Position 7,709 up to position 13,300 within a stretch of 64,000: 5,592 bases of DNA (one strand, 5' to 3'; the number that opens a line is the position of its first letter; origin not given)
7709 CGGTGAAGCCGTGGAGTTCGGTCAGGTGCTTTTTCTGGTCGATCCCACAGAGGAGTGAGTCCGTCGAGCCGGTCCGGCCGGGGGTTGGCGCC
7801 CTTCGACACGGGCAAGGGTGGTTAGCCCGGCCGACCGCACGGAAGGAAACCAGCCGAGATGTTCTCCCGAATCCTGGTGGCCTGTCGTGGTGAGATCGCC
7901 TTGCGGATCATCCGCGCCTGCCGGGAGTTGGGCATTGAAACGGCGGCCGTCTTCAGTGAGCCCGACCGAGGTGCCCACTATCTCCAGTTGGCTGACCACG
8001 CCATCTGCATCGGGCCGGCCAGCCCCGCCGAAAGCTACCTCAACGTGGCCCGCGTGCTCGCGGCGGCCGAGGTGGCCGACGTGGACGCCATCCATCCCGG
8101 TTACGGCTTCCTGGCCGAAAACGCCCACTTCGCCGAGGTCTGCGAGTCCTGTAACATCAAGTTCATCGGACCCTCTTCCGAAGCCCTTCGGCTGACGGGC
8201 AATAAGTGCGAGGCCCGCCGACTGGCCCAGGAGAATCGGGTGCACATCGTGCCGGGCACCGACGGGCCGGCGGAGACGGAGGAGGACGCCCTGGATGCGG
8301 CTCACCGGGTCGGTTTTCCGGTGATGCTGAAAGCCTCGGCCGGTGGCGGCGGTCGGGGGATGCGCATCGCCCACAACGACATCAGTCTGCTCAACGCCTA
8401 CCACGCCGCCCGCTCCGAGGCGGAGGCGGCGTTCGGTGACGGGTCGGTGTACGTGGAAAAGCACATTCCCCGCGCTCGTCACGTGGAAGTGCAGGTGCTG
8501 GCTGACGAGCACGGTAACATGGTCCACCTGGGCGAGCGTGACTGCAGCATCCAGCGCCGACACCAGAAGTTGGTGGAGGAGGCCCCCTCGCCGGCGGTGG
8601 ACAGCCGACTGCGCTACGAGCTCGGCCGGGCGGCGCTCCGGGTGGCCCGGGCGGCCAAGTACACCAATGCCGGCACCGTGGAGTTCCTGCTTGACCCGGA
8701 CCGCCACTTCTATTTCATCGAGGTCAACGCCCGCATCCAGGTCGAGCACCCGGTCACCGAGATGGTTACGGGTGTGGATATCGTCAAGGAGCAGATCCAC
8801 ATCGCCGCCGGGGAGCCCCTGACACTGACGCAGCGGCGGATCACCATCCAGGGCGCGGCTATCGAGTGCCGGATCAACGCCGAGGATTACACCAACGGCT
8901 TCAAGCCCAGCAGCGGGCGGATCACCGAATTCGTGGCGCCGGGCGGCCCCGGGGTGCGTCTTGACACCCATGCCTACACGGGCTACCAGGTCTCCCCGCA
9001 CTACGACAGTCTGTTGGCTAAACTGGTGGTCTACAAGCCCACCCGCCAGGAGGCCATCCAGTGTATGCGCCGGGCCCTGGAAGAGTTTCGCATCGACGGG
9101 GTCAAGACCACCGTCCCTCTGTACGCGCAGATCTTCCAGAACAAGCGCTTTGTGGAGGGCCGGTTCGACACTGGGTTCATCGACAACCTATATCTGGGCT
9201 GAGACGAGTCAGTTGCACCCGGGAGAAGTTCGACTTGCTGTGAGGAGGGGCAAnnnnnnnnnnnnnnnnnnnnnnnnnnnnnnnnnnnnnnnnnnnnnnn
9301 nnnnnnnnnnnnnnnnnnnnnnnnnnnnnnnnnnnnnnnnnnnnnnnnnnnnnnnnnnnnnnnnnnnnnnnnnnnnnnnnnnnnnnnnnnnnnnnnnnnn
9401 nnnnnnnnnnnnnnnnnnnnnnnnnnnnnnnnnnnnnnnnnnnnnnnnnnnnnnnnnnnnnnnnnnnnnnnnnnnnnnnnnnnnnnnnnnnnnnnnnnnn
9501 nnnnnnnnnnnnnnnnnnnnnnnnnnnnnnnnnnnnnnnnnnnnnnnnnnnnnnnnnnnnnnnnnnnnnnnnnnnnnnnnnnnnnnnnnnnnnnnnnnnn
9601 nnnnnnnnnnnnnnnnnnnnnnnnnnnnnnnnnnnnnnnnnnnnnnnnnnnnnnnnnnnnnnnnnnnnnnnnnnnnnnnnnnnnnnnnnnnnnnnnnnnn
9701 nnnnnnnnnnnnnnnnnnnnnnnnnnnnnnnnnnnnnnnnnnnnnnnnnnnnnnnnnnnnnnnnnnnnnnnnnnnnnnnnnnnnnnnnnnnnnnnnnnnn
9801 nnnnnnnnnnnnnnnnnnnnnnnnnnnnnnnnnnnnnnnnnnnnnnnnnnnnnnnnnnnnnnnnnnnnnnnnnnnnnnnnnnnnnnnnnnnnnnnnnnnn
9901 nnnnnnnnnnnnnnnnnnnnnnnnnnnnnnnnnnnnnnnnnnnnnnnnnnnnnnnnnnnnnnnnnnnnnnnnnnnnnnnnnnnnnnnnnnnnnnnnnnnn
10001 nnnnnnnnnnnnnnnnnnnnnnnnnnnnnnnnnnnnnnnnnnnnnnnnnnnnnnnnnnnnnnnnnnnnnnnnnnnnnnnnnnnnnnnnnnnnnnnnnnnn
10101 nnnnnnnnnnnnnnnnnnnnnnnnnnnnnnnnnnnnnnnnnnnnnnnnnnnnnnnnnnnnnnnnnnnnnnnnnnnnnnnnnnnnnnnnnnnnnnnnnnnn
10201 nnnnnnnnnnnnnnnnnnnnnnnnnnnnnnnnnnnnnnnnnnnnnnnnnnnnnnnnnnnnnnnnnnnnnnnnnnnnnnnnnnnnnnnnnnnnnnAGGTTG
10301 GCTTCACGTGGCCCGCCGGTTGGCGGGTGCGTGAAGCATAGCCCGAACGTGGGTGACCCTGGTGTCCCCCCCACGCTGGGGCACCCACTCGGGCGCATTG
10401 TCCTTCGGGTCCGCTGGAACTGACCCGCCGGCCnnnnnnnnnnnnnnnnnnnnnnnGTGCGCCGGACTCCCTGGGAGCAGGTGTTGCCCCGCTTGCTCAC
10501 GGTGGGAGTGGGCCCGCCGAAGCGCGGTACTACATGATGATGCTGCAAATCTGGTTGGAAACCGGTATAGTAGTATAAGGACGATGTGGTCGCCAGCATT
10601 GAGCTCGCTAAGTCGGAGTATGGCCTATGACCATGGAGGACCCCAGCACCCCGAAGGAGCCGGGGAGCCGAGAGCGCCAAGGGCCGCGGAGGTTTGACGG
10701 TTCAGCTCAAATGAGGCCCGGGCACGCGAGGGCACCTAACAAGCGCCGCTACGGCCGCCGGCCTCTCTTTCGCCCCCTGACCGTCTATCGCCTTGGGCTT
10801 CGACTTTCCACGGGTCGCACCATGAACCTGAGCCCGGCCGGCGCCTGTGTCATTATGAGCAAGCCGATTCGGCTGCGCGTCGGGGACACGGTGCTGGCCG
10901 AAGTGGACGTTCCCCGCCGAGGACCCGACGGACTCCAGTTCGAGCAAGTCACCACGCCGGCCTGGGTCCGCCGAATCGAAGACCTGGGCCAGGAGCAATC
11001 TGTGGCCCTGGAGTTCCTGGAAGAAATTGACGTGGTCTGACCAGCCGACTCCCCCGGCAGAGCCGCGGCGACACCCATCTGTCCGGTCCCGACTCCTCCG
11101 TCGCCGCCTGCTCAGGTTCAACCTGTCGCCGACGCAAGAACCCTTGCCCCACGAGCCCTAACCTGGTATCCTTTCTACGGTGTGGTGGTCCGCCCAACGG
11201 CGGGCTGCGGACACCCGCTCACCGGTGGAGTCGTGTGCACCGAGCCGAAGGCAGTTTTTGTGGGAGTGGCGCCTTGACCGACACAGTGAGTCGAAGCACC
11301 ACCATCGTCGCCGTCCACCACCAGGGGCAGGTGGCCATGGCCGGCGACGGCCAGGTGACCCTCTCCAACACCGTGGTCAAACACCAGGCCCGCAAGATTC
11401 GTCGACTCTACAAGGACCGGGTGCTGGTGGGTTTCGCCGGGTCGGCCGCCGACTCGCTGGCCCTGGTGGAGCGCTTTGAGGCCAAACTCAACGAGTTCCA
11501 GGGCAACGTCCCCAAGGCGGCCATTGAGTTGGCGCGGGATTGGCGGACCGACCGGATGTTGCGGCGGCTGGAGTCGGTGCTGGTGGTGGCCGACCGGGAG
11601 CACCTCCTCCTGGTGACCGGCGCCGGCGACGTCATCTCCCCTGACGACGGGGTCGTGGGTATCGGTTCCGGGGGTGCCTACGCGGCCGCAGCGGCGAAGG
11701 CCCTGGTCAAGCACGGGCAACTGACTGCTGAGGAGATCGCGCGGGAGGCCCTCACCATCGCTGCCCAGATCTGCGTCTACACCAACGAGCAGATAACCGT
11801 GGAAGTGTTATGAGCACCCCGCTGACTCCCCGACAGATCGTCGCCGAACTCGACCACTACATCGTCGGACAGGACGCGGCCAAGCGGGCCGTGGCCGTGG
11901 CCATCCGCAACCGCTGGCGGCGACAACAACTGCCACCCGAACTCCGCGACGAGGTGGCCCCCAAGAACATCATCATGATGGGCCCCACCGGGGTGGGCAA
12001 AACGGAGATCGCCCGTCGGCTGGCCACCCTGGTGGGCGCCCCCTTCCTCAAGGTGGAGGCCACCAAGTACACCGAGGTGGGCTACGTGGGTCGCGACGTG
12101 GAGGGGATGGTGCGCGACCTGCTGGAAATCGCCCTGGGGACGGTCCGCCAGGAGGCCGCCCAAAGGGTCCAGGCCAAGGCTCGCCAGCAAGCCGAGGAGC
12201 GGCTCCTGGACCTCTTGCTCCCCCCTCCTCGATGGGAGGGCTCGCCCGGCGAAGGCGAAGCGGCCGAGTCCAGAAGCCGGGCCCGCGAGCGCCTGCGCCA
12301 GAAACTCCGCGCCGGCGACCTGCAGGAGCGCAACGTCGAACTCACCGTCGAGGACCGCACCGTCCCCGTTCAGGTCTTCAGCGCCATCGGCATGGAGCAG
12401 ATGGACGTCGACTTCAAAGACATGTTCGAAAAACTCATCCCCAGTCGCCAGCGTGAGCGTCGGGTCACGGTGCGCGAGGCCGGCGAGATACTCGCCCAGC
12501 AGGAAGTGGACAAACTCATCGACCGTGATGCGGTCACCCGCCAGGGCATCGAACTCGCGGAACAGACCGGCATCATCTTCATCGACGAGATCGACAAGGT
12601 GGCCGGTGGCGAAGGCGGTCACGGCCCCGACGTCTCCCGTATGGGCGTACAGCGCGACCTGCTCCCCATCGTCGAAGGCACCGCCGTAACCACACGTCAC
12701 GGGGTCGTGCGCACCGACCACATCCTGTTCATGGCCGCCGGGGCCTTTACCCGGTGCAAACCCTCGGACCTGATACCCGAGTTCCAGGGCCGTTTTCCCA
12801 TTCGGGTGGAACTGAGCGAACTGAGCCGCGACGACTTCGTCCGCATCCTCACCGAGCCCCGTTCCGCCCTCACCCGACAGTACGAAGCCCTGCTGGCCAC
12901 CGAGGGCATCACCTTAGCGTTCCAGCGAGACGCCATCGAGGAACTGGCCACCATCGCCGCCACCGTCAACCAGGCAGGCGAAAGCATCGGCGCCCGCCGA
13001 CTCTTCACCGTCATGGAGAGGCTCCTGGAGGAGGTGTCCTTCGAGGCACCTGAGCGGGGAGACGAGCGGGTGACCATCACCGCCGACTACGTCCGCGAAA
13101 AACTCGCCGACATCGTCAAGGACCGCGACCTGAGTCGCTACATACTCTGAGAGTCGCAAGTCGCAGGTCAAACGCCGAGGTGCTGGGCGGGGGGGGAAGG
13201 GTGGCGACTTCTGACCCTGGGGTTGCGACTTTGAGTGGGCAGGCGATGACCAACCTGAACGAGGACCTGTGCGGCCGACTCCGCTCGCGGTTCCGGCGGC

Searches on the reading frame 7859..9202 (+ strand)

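Call 56: search_protein_families(library=pfam, proteins=[window:7859-9202:+], max_evalue=0.0001)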
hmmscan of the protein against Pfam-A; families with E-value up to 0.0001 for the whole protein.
window:7859-9202:+ (447 aa): 6 families
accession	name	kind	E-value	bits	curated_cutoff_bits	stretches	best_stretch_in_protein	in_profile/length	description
PF02786.22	CPSase_L_D2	-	1.1e-78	264.1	19.8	1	116-322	2-209/211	Carbamoyl-phosphate synthase L chain, ATP binding domain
PF00289.28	Biotin_carb_N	-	4.3e-45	153.2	25.5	1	1-110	1-110/110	Biotin carboxylase, N-terminal domain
PF02785.25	Biotin_carb_C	-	8.9e-41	138.8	32.4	1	336-442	1-107/108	Biotin carboxylase C-terminal domain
PF07478.18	Dala_Dala_lig_C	-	5.8e-08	32.9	24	1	141-291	25-174/204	D-ala D-ala ligase C-terminus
PF02222.28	ATP-grasp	-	2.4e-06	27.8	27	1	138-292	16-162/179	ATP-grasp domain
PF08443.16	RimK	-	5.3e-05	23.3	21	0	139-313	25-185/188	RimK-like ATP-grasp domain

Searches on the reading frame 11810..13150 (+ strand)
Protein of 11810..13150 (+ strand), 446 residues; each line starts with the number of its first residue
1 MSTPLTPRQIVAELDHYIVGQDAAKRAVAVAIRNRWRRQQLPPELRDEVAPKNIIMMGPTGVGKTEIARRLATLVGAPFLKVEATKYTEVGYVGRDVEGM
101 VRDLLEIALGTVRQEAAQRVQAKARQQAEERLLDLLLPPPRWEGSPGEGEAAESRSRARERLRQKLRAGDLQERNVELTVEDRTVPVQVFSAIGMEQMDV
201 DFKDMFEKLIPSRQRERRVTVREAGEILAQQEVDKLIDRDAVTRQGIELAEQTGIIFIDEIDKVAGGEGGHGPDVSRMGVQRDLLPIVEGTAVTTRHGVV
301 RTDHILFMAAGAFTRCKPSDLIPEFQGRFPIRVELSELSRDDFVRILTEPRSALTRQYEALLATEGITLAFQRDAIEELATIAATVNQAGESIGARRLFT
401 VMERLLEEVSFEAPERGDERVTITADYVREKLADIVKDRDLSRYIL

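Call 56: search_protein_families(library=pfam, proteins=[window:11810-13150:+], max_evalue=0.0001)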
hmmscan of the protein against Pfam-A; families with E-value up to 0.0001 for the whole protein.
window:11810-13150:+ (446 aa): 5 families
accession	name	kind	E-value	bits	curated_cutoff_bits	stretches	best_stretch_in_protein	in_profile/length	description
PF07724.20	AAA_2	-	1.5e-30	106.9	27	1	207-332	28-166/166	AAA domain (Cdc48 subfamily)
PF00004.35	AAA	-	7.2e-14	52.8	21.2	2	239-335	42-129/131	ATPase family associated with various cellular activities (AAA)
PF13191.12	AAA_16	-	1.9e-06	28.9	32.6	1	51-183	24-141/167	AAA ATPase domain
PF07728.20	AAA_5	-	2e-06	28.3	22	1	53-89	1-38/139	AAA domain (dynein-related subfamily)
PF13401.12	AAA_22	-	6.6e-05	23.7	27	0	52-102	6-59/130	AAA domain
